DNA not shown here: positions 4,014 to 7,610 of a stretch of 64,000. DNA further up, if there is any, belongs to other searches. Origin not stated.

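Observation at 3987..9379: ftsA and ftsZ are separated by a 5.4-kb insertion encoding a giant PP2C-domain protein and two coiled-coil proteins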

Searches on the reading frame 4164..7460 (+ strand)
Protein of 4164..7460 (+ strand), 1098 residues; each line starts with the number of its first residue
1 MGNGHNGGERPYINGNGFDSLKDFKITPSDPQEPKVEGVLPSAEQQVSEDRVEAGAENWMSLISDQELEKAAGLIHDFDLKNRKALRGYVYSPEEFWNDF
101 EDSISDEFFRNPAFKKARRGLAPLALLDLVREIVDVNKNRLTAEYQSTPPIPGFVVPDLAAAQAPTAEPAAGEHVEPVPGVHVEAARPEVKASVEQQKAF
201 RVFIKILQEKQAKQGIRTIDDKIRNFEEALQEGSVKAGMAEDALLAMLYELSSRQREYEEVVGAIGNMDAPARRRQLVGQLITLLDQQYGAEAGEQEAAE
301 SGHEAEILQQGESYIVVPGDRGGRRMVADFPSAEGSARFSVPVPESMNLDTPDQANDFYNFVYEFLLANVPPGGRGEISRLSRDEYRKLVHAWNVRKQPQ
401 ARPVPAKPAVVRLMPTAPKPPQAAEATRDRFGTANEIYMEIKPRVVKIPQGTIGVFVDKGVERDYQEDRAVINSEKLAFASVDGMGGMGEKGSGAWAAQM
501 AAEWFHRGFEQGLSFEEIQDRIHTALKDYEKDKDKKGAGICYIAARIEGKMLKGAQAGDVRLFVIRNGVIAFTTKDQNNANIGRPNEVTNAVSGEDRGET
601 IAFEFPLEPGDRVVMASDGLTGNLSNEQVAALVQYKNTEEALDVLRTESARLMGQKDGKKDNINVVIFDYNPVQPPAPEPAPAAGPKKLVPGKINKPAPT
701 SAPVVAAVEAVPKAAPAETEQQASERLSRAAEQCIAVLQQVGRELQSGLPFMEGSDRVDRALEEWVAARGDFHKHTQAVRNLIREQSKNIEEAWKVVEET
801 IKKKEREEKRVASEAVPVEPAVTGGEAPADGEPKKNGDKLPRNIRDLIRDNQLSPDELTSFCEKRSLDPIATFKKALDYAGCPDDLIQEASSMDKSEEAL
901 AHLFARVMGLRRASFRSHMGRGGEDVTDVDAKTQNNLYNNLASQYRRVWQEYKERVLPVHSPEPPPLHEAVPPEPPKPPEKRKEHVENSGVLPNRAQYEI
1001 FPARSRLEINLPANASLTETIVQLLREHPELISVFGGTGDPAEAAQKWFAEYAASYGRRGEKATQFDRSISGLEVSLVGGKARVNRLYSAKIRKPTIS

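Call 3: search_protein_families(library=pfam, proteins=[window:4164-7460:+], max_evalue=0.1)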
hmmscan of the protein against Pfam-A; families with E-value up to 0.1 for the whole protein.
window:4164-7460:+ (1098 aa): 4 families
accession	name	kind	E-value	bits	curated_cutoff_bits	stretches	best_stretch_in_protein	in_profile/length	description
PF07228.17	SpoIIE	-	7.3e-08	33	25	1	476-654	4-175/192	Stage II sporulation protein E (SpoIIE)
PF13672.11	PP2C_2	-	0.00045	20.2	24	1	480-629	28-183/209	Protein phosphatase 2C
PF00481.26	PP2C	-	0.0016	18.6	20.3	0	613-640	205-232/255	Protein phosphatase 2C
PF17926.6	TetR_C_21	-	0.0034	18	26.2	1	211-280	37-107/111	Tetracyclin repressor-like, C-terminal domain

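Call 7: find_homologous_proteins(query=window:4164-7460:+)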
Query window:4164-7460:+ (1098 aa): 1 proteins with E <= 0.001 among 8000 candidates.
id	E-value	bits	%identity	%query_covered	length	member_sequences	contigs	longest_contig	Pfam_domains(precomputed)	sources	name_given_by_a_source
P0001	0.0e+0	2465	100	100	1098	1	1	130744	PF07228.18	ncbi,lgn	-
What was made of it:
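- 4164..7460 (+): 1098-aa cytoplasmic multi-module protein with a central PP2C domain. Singleton in the 5.8-billion-protein database (call 7).
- Tried and rejected: A word-indexed search of 5.8 billion proteins with the full 1098-aa protein found only itself (call 7).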

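Call 8: find_encoding_contigs(protein=P0001, flank=10000, max_places=6)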
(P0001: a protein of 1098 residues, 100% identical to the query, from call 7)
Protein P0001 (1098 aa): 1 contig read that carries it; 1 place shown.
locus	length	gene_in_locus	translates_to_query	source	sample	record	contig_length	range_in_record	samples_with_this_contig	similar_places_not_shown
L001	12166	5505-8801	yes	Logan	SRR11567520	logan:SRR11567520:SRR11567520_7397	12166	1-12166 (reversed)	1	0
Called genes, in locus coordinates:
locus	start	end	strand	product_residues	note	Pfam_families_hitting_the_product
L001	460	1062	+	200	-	PF10502:Peptidase_S26, PF00717:Peptidase_S24 (faint)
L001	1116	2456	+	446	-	PF13393:tRNA-synt_His, PF03129:HGTP_anticodon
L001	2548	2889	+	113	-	PF11969:DcpS_C, PF01230:HIT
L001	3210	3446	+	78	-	PF01165:Ribosomal_S21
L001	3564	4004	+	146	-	PF09424:YqeY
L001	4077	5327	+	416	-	PF11104:PilM_2 (faint), PF25216:Volactin (faint), PF02491:SHS2_FTSA, PF06723:MreB_Mbl, PF14450:FtsA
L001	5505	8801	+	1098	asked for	PF07228:SpoIIE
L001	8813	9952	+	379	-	-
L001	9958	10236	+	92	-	-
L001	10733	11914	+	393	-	PF00091:Tubulin, PF12327:FtsZ_C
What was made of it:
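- Checked: The same gene order is present in an independent Logan assembly (call 8).
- An independent Logan assembly of run SRR11567520 gives the identical HisRS-to-FtsZ order on a 12-kb contig (call 8).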

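Call 22: search_protein_representatives(protein=window:4164-7460:+)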
Query: 1098 residues. Proteins with E-value up to 0.001 (for the whole library): 1144; up to 1e-10: 94; up to 1e-30: 17. The best 150 are listed.
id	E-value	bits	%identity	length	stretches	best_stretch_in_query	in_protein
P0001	0.0e+00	2464.7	100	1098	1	1-1098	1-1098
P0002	3.4e-40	154.4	43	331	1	442-675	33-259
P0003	1.8e-36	142.1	46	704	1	439-636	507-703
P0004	7.3e-35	136.7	38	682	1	442-747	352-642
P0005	2.5e-34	135.0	43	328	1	414-671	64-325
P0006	2.7e-34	134.8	43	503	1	391-670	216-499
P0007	7.3e-34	133.4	43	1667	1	442-675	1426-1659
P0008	1.8e-33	132.1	43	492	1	442-670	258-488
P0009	4.8e-33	130.7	38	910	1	442-693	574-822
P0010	7.3e-33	130.1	39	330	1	442-673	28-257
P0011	8.5e-33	129.9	40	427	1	434-672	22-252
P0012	1.1e-32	129.5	39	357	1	442-672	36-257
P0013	2.3e-32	128.5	42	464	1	447-674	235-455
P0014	3.1e-32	128.0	39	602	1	440-677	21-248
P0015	3.9e-32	127.7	44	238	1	442-670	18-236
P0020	1.1e-29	119.5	42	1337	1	437-625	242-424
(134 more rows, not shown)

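Call 32: search_protein_families(library=padloc, proteins=[window:4164-7460:+], max_evalue=0.01)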
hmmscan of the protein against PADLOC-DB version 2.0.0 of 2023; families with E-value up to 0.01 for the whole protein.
window:4164-7460:+ (1098 aa): 1 family
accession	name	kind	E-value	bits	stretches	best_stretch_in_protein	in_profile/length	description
PDLC01085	C3a181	-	0.007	14.3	1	768-811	37-79/226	Diadenylate cyclase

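Call 48: find_encoding_contigs(protein=P0015, flank=6000, max_places=2)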
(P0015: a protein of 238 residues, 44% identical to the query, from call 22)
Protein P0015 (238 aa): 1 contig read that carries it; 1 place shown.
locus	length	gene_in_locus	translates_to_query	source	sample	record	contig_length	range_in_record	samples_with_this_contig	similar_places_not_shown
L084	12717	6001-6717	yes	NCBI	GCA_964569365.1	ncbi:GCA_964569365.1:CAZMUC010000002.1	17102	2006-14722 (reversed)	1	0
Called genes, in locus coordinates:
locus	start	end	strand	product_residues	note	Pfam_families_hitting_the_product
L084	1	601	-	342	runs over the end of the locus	PF01142:TruD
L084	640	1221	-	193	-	-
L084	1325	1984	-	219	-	-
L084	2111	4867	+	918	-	-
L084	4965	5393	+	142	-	PF19302:DUF5915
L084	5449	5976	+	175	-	-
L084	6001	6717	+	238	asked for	PF13672:PP2C_2 (weak)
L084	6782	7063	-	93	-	PF04193:PQ-loop, PF03083:MtN3_slv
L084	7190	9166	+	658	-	PF08915:tRNA-Thr_ED, PF00587:tRNA-synt_2b, PF03129:HGTP_anticodon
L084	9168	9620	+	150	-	-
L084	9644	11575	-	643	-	PF00270:DEAD, PF04851:ResIII, PF22527:DEXQc_Suv3 (weak), PF00271:Helicase_C, PF08148:DSHCT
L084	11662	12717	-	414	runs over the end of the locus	PF00270:DEAD, PF04851:ResIII, PF00271:Helicase_C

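Call 59: predict_structure(alignment_id=A3)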
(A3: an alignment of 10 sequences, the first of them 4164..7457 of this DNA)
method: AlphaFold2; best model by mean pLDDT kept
length: 1098 residues; sequences in the alignment: 10
mean_pLDDT: 59.5   pTM: 0.40
mean pLDDT of the five models: 59.5, 59.4, 59.4, 58.1, 57.9
residues with pLDDT >= 90: 173; 70-90: 180; 50-70: 292; < 50: 453
segments of 3 or more residues with pLDDT < 50: 1-10, 12-27, 32-63, 65-72, 74-81, 83-95, 106-108, 112-119, 121-126, 143-190, 290-324, 333-336, 392-429, 579-583, 685-698, 700-702, 704-715, 748-756, 818-842, 909-963, 965-971, 979-1007, 1057-1098
pLDDT, mean of each block of 10 residues (from residue 1): 32 32 35 37 36 39 46 47 42 50 51 46 50 55 42 30 33 35 35 65 69 64 78 68 65 63 53 56 55 39 33 33 48 50 62 69 73 61 64 38 33 32 37 76 89 94 90 95 78 91 97 96 93 81 96 94 94 73 58 88 95 96 94 95 95 91 96 63 47 42 40 55 65 57 51 46 57 61 69 73 79 55 40 36 55 68 78 73 69 68 59 35 38 44 44 38 36 37 30 41 47 67 79 75 78 51 44 42 40 43
secondary structure, 60 per line:
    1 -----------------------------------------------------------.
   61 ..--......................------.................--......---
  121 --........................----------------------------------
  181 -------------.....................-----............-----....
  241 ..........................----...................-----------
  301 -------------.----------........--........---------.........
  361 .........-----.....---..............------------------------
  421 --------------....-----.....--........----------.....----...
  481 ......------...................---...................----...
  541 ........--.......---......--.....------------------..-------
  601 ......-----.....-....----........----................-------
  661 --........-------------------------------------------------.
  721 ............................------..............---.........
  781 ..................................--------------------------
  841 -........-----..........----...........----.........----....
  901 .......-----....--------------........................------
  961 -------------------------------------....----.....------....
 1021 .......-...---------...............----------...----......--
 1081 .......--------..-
elements in order (helices of 4 or more, strands of 3 or more residues): H65-86 H93-109 H112-117 H123-146 H194-214 H220-231 H237-266 H271-289 E325-332 E335-342 H352-369 H375-379 H383-396 E435-438 E444-448 E451-458 E469-473 E478-486 H493-511 H515-533 E538-548 E551-557 E561-566 E569-573 E601-606 E612-616 H618-621 H626-633 H638-653 E663-670 H720-748 H755-768 H772-814 H842-849 H855-864 H869-879 H884-892 H897-907 H913-916 H931-954 E998-1001 E1006-1010 H1017-1027 H1041-1055 E1073-1078 E1081-1087
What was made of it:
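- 4164..7460 (+): AF2 shows short helical modules joined by disordered linkers on both sides of the core (call 59).
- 5466..6188 (+): PPM/PP2C catalytic core (about aa 435-675). pLDDT above 90 (call 59).
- On PPM/PP2C phosphatase: AF2 pLDDT is above 90 over about 435-675 (call 59).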

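Call 63: fold_search(model_id=the predicted structure, library=pdb)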
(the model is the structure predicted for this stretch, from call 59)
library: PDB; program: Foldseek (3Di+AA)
matches with E <= 10: 581; with E <= 0.001: 159
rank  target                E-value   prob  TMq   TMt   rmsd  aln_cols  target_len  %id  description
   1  2y09                  1.0e-12  1.00  0.18  0.80   2.7       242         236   19  The cyanobacterial PP2C-like phosphatase tPphA requires three metals in the catalytic center for efficient catalysis (released 2011-02-09)
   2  2j86_B                1.1e-12  1.00  0.18  0.78   3.0       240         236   20  Structural analysis of the PP2C Family Phosphatase tPphA of Thermosynechococcus elongatus (released 2007-11-06)
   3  2j86_A                1.2e-12  1.00  0.18  0.80   3.0       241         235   20  Structural analysis of the PP2C Family Phosphatase tPphA of Thermosynechococcus elongatus (released 2007-11-06)
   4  5d2u                  6.5e-12  1.00  0.18  0.76   3.2       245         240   20  Crystal structure of tPphA Variant - H39A (released 2016-05-04)
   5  6jkv_A                6.8e-12  1.00  0.18  0.80   5.1       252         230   17  PppA, a key regulatory component of T6SS in Pseudomonas aeruginosa (released 2019-06-26)
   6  1txo_A                9.7e-12  1.00  0.18  0.78   3.1       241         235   23  Crystal structure of the Mycobacterium tuberculosis serine/threonine phosphatase PstP/Ppp at 1.95 A. (released 2004-11-23)
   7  2j82                  1.1e-11  1.00  0.18  0.83   2.5       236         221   19  Structural analysis of the PP2C Family Phosphatase tPphA from Thermosynechococcus elongatus (released 2007-11-06)
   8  1txo_B                1.1e-11  1.00  0.18  0.78   3.1       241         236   22  Crystal structure of the Mycobacterium tuberculosis serine/threonine phosphatase PstP/Ppp at 1.95 A. (released 2004-11-23)
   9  2xzv                  1.5e-11  1.00  0.18  0.79   2.7       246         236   19  The cyanobacterial PP2C-like phosphatase tPphA requires three metals in the catalytic center for efficient catalysis (released 2011-02-09)
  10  5iti                  1.7e-11  1.00  0.18  0.77   3.2       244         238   19  A cynobacterial PP2C (tPphA) structure (released 2016-05-04)
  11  6jkv_B                2.8e-11  1.00  0.18  0.80   5.2       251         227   15  PppA, a key regulatory component of T6SS in Pseudomonas aeruginosa (released 2019-06-26)
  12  2pk0_C                7.3e-11  1.00  0.18  0.75   3.7       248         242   23  Structure of the S. agalactiae serine/threonine phosphatase at 2.65 resolution (released 2007-06-12)
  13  2pk0_D                9.4e-11  1.00  0.18  0.73   3.9       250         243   23  Structure of the S. agalactiae serine/threonine phosphatase at 2.65 resolution (released 2007-06-12)
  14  2pk0_A                9.9e-11  1.00  0.17  0.73   5.7       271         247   20  Structure of the S. agalactiae serine/threonine phosphatase at 2.65 resolution (released 2007-06-12)
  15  2cm1                  1.5e-10  1.00  0.18  0.79   3.2       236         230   22  Crystal structure of the catalytic domain of serine threonine protein phosphatase PstP in complex with 2 Manganese ions. (released 2007-06-12)
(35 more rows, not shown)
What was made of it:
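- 5466..6188 (+): Foldseek top hits are tPphA, PppA, PstP and Stp1, with target TM-score 0.73-0.83 in the top 15 (call 63).
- On PPM/PP2C phosphatase: Foldseek against the PDB gives E = 1e-12 to tPphA, PstP and Stp1 (call 63).
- Closest known: Bacterial PPM/PP2C Ser/Thr phosphatases of the PstP / Stp1 / tPphA / PppA type. Same: Same fold for residues about 435-675 (Foldseek probability 1.00; target TM-score 0.73-0.83 in the top 15; call 63).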

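Call 67: find_related_loci(query=window:4164-7457:+, collection=metagenome_contigs, flank=8000)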
Query window:4164-7457:+ (1098 aa) in metagenome_contigs; peptide patterns used: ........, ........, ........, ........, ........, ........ (x = any residue, [..] = any of these).
164 stretches matched a pattern, but none encodes a relative of the query by tblastn (E <= 1e-3).

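Call 78: list_cluster_members(proteins=[P0002, P0003, P0004, P0007, P0009, P0020, P0005, P0006, P0008])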
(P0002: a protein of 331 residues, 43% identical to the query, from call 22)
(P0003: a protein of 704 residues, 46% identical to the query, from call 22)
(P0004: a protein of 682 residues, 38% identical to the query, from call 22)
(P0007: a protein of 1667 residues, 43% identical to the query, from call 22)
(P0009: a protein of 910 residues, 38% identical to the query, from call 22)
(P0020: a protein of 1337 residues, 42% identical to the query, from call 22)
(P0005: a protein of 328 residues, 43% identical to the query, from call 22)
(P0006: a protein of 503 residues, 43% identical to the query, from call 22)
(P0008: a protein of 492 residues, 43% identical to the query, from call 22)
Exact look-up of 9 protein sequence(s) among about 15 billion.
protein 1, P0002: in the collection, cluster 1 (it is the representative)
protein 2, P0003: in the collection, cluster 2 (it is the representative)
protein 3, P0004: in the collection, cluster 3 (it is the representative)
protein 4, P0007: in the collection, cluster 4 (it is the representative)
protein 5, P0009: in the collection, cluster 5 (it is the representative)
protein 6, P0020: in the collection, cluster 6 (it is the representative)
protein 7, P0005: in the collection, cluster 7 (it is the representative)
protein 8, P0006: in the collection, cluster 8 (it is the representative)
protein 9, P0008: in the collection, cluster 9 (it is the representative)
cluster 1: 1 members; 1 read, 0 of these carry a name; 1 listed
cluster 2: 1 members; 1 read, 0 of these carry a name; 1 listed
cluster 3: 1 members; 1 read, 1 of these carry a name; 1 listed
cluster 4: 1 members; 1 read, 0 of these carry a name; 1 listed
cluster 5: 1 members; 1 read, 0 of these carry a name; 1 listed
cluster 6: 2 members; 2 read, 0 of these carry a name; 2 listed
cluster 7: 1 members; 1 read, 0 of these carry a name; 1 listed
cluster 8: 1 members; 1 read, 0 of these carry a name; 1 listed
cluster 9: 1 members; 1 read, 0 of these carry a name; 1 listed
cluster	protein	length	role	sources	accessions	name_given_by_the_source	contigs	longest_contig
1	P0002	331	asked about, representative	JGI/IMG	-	-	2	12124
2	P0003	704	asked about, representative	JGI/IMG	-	-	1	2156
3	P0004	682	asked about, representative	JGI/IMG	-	serine/threonine protein phosphatase PrpC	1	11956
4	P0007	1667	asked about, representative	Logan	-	-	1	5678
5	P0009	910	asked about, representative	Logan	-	-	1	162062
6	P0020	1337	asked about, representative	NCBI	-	-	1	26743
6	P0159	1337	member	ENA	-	-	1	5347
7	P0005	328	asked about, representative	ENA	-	-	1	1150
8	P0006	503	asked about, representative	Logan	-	-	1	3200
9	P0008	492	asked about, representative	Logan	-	-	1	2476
